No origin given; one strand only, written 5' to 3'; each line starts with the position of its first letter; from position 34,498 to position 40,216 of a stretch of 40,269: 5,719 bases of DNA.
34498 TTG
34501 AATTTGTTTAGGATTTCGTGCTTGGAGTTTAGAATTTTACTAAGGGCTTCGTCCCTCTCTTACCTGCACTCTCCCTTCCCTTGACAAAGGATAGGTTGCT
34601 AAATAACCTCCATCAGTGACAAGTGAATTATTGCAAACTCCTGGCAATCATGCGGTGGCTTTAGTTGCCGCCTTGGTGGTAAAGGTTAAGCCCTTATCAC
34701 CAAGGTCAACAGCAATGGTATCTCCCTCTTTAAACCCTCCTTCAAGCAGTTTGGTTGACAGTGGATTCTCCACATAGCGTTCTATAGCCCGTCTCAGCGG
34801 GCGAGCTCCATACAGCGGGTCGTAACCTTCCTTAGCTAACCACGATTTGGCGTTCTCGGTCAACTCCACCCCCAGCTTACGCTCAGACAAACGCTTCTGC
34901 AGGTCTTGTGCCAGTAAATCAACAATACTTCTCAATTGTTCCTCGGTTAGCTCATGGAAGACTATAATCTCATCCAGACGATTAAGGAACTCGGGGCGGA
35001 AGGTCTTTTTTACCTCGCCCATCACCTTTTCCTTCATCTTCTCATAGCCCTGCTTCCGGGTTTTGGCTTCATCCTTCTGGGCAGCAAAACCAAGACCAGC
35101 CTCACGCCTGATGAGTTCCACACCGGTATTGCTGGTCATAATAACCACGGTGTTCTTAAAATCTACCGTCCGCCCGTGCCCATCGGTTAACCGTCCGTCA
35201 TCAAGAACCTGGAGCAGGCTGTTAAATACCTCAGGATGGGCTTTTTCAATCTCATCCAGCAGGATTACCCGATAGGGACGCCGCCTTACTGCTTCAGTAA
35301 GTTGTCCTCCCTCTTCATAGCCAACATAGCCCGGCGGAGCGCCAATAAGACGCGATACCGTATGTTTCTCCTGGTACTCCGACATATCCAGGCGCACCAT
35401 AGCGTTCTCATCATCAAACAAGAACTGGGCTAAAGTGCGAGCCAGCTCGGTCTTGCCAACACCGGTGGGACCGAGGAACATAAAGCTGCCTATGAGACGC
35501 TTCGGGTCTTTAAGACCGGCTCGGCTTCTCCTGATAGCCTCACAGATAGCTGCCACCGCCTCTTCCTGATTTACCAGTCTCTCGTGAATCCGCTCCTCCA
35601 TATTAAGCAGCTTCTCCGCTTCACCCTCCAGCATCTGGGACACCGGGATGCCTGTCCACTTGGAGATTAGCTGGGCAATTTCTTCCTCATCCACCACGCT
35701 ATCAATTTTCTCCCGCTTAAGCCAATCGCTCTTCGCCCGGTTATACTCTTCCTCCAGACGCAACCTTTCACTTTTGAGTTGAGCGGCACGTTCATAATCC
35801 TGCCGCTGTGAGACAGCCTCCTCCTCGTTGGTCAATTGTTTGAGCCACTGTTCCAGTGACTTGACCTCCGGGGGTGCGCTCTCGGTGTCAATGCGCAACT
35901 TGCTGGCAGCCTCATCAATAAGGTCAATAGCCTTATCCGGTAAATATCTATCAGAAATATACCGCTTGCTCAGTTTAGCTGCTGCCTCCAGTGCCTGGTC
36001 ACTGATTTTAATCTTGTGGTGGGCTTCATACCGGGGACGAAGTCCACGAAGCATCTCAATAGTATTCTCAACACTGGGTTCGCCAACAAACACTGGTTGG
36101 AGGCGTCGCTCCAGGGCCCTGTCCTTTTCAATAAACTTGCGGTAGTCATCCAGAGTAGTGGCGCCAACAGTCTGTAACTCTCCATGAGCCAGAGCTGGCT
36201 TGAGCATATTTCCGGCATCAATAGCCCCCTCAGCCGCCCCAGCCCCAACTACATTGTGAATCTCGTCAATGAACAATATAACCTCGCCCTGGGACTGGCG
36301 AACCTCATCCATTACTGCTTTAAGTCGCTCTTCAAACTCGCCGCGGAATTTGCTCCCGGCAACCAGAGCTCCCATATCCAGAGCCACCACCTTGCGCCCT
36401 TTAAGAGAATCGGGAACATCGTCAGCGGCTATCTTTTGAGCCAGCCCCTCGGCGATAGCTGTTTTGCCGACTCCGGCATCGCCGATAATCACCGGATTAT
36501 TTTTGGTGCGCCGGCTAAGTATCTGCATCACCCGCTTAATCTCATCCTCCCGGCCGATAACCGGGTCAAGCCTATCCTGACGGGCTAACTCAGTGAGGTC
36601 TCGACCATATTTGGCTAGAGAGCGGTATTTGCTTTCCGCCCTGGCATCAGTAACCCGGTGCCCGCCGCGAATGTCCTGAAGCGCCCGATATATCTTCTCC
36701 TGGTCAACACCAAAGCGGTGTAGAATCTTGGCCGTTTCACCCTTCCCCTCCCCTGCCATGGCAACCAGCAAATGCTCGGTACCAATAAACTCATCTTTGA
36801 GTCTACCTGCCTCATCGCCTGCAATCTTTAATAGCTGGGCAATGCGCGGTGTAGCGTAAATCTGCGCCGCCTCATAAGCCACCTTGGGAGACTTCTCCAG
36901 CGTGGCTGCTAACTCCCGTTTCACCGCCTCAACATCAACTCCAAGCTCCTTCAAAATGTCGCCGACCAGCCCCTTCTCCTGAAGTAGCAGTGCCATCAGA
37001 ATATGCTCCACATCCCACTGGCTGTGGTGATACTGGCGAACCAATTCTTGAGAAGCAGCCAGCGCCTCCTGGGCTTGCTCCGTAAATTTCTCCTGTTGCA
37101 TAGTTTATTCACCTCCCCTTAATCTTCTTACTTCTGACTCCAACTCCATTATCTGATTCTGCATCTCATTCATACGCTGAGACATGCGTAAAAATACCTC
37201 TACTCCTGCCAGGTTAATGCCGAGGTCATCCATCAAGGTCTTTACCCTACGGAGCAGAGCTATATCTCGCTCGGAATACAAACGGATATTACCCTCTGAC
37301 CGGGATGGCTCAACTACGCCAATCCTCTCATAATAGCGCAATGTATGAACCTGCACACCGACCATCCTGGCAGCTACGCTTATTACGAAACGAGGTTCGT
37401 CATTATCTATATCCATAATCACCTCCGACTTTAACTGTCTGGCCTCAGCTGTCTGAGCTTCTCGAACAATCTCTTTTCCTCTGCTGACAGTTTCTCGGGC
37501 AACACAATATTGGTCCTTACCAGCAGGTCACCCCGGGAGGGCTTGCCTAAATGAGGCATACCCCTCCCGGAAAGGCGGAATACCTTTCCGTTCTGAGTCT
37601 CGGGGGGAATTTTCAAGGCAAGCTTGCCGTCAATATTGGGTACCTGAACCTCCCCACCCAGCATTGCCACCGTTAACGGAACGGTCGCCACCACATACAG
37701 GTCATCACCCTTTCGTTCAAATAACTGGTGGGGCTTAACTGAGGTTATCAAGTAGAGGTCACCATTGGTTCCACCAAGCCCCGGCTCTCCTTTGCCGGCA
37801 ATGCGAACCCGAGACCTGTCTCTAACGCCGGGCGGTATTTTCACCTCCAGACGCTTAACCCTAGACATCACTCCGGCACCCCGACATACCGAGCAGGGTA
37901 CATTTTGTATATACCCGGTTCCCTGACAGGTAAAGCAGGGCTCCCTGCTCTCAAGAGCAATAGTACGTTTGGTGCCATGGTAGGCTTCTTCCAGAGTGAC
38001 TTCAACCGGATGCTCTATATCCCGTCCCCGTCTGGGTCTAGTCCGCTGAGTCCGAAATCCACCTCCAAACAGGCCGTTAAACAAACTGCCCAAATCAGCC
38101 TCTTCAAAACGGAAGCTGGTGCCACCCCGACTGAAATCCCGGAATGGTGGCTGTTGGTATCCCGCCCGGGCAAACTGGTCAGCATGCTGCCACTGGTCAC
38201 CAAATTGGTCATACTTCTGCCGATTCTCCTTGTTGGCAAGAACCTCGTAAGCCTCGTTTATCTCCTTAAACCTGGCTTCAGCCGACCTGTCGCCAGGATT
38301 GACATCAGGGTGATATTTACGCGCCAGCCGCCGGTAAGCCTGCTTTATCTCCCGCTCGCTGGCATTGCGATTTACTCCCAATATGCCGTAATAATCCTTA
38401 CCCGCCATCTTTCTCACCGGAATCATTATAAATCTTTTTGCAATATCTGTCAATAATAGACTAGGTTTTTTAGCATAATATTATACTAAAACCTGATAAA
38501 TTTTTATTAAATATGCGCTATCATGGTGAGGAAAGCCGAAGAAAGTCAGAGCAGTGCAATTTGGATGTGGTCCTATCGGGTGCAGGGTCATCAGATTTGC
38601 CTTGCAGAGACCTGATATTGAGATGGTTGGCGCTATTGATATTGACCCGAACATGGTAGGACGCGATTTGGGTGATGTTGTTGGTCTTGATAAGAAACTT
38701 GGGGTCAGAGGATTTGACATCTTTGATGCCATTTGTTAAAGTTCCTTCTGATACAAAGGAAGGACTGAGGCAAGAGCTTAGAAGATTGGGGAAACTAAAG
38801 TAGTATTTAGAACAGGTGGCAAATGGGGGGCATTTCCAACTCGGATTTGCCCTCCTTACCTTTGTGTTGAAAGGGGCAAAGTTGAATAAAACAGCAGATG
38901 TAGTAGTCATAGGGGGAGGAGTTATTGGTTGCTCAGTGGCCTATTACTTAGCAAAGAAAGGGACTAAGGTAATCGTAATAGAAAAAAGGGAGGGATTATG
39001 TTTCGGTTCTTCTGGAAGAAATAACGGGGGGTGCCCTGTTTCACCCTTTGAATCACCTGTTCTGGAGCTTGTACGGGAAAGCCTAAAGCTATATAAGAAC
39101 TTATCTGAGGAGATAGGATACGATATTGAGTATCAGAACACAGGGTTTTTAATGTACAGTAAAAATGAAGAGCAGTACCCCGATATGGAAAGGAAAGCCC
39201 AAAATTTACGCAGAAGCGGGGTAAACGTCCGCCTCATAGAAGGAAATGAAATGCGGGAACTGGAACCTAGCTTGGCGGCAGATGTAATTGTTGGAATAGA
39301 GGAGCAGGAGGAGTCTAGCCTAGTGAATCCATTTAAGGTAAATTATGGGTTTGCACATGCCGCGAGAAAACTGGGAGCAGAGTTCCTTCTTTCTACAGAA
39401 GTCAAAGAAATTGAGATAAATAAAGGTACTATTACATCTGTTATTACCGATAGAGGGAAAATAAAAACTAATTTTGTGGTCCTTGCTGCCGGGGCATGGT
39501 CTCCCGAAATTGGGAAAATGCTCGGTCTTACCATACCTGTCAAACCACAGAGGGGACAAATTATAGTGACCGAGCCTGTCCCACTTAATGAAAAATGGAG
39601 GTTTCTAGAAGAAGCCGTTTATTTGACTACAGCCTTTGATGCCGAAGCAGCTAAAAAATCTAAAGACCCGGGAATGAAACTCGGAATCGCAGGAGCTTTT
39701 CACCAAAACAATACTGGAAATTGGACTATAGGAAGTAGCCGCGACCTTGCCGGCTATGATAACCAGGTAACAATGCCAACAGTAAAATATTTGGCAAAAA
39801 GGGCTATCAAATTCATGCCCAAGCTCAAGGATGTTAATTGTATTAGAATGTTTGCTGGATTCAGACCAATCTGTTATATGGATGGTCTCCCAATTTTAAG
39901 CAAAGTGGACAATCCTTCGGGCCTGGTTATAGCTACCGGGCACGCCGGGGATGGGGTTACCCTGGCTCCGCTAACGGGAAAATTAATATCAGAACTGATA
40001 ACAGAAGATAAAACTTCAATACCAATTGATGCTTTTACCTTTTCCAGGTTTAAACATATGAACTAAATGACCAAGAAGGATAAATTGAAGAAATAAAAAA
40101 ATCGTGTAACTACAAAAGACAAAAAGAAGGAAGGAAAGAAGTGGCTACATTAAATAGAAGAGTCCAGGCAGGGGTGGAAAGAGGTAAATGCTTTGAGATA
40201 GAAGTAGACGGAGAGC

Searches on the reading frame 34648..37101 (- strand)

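Call 36: search_protein_families(library=pfam, proteins=[window:34648-37101:-])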
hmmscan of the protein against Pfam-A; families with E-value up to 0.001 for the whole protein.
window:34648-37101:- (817 aa): 28 families (the best 25 are shown)
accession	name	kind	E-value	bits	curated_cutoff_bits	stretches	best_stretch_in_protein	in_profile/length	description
PF07724.20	AAA_2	-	2.7e-74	249.2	27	1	537-712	3-166/166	AAA domain (Cdc48 subfamily)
PF17871.7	AAA_lid_9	-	1.3e-36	125.1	22.8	1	343-444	1-102/104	AAA lid domain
PF10431.15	ClpB_D2-small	-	3.2e-29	101.2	21.9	1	718-798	1-81/81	C-terminal, D2-small domain, of ClpB protein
PF02861.25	Clp_N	-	2.8e-27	95.1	20.7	2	95-146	2-53/53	Clp amino terminal domain, pathogenicity island component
PF00004.35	AAA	-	3.6e-23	82.9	21.2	2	205-307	3-95/131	ATPase family associated with various cellular activities (AAA)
PF07728.20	AAA_5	-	7.1e-19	68.6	22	1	540-660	2-124/139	AAA domain (dynein-related subfamily)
PF13401.12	AAA_22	-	1.5e-11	45.1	27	1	540-635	8-110/130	AAA domain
PF00158.32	Sigma54_activat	-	2.8e-11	43.8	20.2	1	539-658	24-143/168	Sigma-54 interaction domain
PF13191.12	AAA_16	-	5.3e-11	43.7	32.6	1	181-227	2-51/167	AAA ATPase domain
PF01637.24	ATPase_2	-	1.7e-08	35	33.2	0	184-287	4-125/225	ATPase domain predominantly from Archaea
PF13173.12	AAA_14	-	3.3e-08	34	27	0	542-636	7-88/129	AAA domain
PF20720.3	nSTAND3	-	2.5e-07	31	27.2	0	188-228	7-45/155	Novel STAND NTPase 3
PF05621.17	TniB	-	3.5e-06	27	22.4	0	186-338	21-183/189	Bacterial TniB protein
PF05729.18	NACHT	-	8.3e-06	26.2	26.7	0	204-231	4-31/167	NACHT domain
PF13238.12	AAA_18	-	1.1e-05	26.3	29.4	0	204-282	2-81/128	AAA domain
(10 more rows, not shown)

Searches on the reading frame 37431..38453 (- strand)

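Call 36: search_protein_families(library=pfam, proteins=[window:37431-38453:-])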
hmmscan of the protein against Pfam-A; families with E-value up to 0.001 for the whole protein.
window:37431-38453:- (340 aa): 3 families
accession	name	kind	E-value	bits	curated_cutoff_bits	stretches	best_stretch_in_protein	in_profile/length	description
PF01556.23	DnaJ_C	-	2e-47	161.5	26.6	1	146-319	1-152/152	DnaJ C terminal domain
PF00226.36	DnaJ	-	2.9e-28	98.2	27.8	1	20-82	1-63/63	DnaJ domain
PF00684.25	DnaJ_CXXCXGXG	-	0.0006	20.5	32.7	0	167-194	38-65/65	DnaJ central domain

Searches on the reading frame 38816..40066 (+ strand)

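Call 36: search_protein_families(library=pfam, proteins=[window:38816-40066:+])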
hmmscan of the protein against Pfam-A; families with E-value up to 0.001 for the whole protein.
window:38816-40066:+ (416 aa): 12 families
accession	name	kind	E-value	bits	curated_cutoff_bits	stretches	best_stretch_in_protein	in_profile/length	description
PF01266.30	DAO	-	9.4e-78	262.6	27.9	1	28-394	1-353/353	FAD dependent oxidoreductase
PF07992.20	Pyr_redox_2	-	3.3e-13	50.1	26.1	1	25-62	141-178/291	Pyridine nucleotide-disulphide oxidoreductase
PF00070.33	Pyr_redox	-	4.6e-11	43.5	22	1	29-62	2-35/82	Pyridine nucleotide-disulphide oxidoreductase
PF13450.12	NAD_binding_8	-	2.8e-08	34.4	21.9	1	31-74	1-44/68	NAD(P)-binding Rossmann-like domain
PF01494.25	FAD_binding_3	-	8.3e-08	32.3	22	1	27-60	2-35/349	FAD binding domain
PF00890.30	FAD_binding_2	-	1.5e-07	31.5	20.4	1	28-229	1-205/414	FAD binding domain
PF03486.20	HI0933_like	-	1.9e-07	31.2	50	0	28-76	2-50/244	HI0933-like protein Rossmann domain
PF01134.28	GIDA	-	5.9e-07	29.3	22.1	1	28-59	1-32/391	Glucose inhibited division protein A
PF01946.23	Thi4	-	1.7e-06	27.9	26.2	1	26-64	17-54/235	Thi4 family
PF13738.12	Pyr_redox_3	-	1.7e-06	27.9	30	0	30-58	1-30/305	Pyridine nucleotide-disulphide oxidoreductase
PF12831.13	FAD_oxidored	-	6.6e-05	22.8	27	0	28-59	1-32/416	FAD dependent oxidoreductase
PF05834.18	Lycopene_cycl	-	0.00011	21.8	23.4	1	28-64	1-39/380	Lycopene cyclase protein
